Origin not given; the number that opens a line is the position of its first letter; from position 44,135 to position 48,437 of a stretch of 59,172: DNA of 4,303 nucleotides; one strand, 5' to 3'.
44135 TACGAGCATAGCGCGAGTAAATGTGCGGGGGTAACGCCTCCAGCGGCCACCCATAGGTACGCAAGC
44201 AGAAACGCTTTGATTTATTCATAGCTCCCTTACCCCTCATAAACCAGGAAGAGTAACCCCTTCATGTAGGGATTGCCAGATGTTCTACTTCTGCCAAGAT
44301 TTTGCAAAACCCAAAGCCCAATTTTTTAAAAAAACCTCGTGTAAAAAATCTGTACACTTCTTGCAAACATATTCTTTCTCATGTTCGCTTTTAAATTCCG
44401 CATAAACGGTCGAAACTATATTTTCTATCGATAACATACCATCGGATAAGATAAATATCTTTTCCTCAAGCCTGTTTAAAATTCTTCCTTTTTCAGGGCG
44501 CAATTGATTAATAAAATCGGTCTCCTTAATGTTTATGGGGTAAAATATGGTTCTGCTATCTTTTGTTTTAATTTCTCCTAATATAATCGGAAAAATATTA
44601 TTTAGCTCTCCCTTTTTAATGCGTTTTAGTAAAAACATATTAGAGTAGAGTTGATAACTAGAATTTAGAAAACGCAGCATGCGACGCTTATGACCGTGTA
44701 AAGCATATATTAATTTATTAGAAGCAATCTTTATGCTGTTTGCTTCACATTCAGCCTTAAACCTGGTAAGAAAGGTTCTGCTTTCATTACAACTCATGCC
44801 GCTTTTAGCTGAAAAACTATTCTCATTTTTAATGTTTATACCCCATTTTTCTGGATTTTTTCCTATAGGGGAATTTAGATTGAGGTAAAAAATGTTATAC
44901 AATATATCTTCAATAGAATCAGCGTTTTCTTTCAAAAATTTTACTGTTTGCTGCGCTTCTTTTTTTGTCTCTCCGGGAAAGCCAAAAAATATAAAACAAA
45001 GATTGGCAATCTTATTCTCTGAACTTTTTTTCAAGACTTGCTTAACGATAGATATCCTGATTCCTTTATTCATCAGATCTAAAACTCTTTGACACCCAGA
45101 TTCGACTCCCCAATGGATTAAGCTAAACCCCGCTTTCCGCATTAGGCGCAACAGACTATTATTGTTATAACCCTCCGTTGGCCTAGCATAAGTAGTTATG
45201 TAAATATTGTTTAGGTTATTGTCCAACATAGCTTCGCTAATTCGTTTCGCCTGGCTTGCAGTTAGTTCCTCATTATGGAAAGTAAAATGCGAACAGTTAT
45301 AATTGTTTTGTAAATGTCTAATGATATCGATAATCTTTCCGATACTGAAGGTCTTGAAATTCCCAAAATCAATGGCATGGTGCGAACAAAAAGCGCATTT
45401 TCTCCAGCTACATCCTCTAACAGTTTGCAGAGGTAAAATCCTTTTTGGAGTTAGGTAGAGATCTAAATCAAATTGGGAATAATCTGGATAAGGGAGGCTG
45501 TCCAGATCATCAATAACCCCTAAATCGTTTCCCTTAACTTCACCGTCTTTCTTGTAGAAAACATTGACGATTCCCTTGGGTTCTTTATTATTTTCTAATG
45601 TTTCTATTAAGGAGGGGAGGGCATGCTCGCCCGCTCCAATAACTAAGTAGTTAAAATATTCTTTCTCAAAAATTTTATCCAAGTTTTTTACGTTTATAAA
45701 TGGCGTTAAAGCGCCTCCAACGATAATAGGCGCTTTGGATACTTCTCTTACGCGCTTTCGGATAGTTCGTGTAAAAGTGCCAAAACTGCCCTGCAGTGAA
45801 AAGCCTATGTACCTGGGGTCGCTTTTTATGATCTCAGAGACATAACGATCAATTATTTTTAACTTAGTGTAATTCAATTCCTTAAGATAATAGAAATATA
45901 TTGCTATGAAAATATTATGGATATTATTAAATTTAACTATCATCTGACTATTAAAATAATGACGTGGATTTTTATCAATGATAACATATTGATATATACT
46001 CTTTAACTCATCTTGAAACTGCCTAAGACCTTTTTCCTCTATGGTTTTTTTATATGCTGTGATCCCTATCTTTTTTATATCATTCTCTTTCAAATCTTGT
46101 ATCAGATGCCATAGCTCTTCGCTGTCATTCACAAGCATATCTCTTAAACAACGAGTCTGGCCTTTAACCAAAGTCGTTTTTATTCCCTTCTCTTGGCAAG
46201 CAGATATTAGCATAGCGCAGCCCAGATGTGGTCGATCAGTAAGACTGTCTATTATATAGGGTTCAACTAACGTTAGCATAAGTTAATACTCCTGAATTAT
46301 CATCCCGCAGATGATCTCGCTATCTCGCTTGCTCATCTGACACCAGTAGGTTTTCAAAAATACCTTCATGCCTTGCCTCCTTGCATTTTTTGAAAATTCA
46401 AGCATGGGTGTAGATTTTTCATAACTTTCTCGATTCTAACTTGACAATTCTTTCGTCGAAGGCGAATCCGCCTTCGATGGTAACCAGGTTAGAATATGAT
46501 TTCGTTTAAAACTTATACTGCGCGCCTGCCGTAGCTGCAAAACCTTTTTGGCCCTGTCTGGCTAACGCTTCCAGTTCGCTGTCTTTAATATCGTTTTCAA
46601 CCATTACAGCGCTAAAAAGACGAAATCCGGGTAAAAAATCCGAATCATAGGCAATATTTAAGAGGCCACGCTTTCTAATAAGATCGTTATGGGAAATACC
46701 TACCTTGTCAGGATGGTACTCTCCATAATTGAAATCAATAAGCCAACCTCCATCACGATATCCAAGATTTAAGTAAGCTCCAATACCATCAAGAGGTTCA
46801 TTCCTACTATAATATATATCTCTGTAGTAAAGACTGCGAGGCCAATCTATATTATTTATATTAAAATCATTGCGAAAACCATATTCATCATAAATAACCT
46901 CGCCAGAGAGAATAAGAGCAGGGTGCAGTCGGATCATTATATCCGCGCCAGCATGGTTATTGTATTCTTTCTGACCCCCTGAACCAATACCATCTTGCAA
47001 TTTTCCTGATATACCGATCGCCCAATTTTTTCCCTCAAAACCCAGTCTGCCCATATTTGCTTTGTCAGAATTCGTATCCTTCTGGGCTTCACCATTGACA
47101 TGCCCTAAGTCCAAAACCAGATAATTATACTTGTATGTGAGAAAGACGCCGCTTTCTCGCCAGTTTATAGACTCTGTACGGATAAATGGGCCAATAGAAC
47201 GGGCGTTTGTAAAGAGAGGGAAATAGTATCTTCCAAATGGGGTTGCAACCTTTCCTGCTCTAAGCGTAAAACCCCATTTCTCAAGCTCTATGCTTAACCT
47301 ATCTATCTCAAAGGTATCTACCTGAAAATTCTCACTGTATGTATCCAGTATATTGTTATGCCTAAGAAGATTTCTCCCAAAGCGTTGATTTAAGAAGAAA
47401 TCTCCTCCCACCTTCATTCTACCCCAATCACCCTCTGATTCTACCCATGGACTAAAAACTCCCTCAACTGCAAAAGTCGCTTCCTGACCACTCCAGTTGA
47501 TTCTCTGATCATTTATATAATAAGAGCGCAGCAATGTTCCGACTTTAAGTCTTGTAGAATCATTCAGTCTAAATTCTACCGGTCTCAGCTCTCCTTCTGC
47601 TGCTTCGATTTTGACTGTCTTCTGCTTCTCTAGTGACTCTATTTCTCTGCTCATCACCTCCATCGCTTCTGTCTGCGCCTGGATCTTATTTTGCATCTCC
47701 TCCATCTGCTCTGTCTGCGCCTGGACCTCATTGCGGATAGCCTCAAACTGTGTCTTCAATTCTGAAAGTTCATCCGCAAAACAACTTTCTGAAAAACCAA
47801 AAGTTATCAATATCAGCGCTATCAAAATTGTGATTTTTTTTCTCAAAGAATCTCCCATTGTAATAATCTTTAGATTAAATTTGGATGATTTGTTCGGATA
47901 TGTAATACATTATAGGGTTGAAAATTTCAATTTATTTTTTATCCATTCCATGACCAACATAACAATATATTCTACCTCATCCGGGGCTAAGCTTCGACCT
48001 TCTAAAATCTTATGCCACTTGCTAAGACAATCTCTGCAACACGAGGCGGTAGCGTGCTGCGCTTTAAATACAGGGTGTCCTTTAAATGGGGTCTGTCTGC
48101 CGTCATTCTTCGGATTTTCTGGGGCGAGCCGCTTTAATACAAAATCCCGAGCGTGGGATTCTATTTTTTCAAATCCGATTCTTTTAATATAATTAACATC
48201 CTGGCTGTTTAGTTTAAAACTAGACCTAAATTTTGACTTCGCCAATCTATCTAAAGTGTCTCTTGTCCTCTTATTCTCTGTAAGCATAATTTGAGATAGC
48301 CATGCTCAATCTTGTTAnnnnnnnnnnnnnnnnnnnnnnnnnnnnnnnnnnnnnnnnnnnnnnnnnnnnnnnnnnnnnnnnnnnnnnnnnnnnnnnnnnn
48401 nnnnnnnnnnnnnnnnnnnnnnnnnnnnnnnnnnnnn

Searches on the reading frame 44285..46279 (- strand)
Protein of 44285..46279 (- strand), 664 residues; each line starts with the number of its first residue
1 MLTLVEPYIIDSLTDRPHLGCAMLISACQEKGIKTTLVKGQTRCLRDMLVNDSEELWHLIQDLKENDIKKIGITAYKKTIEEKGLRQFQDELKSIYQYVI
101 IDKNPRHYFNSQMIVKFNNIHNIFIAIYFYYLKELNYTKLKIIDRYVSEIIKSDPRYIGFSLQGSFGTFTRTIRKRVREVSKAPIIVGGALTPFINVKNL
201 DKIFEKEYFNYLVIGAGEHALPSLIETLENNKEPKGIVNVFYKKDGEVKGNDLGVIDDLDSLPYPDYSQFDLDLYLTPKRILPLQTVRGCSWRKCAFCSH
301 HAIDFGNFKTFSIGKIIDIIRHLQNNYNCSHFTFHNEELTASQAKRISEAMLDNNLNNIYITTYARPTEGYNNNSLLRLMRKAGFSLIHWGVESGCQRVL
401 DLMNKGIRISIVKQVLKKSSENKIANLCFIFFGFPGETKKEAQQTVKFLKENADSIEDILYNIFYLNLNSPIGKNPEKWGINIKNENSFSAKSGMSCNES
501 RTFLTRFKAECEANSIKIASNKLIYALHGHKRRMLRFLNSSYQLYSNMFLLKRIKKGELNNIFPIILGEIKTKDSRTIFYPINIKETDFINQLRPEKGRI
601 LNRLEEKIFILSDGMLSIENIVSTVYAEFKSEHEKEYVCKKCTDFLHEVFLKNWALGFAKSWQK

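Call 56: search_protein_families(library=pfam, proteins=[window:44285-46279:-], max_evalue=0.00001)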
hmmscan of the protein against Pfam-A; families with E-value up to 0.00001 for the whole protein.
window:44285-46279:- (664 aa): 2 families
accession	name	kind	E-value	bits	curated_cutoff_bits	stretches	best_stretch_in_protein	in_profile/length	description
PF04055.27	Radical_SAM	-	3.1e-17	63.7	29.5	1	286-449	3-166/166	Radical SAM superfamily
PF02310.24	B12-binding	-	1.8e-07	31.4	32.1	0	144-224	41-120/121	B12 binding domain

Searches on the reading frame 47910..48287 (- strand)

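Call 68: search_protein_families(library=pfam, proteins=[window:47910-48287:-], max_evalue=0.00001)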
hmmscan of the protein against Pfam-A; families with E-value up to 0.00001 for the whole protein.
window:47910-48287:- (125 aa): 1 family
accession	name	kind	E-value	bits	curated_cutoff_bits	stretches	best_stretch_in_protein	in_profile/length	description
PF13811.11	DUF4186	-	2e-48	163.4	25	1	10-117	2-109/109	Domain of unknown function (DUF4186)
